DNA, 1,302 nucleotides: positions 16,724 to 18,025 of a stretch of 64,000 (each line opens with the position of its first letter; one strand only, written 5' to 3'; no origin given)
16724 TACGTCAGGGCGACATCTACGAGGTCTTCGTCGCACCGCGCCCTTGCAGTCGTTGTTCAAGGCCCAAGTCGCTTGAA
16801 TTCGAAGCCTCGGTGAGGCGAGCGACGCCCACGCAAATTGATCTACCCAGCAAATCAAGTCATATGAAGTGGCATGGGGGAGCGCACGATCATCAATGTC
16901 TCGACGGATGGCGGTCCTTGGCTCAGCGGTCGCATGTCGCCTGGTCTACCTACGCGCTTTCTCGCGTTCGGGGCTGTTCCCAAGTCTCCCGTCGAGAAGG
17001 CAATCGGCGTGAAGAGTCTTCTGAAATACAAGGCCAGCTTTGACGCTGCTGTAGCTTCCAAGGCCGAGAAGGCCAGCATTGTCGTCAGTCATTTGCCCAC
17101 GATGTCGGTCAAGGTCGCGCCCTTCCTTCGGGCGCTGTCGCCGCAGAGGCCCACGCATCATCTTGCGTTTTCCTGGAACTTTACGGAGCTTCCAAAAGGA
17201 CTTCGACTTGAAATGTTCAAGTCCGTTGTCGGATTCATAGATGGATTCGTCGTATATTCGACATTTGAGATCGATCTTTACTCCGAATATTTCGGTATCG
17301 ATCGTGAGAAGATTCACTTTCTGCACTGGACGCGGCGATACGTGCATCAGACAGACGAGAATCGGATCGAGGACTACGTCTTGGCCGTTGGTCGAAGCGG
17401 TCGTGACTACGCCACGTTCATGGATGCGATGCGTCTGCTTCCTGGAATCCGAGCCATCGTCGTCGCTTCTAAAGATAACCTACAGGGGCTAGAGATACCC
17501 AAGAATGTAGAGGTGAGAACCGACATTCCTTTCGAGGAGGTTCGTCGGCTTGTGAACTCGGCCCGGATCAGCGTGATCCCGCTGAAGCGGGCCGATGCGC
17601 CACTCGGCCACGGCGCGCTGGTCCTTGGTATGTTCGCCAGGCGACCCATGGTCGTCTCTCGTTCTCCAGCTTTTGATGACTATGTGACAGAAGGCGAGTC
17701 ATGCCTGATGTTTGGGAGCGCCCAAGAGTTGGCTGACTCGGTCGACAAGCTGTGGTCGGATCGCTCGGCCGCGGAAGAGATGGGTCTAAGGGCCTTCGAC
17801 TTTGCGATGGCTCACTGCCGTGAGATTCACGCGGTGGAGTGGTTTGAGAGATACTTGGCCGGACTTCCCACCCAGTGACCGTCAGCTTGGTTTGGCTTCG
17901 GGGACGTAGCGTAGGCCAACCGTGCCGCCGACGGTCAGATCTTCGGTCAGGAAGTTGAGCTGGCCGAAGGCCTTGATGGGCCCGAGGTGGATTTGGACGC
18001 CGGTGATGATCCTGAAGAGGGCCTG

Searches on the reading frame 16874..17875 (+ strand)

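Call 12: search_protein_families(library=pfam, proteins=[window:16874-17875:+], max_evalue=0.001)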
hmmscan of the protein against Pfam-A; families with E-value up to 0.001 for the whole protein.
window:16874-17875:+ (334 aa): 3 families
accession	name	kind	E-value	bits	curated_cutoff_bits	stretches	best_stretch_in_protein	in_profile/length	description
PF13692.12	Glyco_trans_1_4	-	5.9e-07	30.3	27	1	179-296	17-142/142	Glycosyl transferases group 1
PF13524.12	Glyco_trans_1_2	-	9.9e-06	26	25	1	181-313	4-131/144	Glycosyl transferase-like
PF00534.26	Glycos_transf_1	-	3e-05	24.1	26.4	1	201-305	64-167/172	Glycosyl transferases group 1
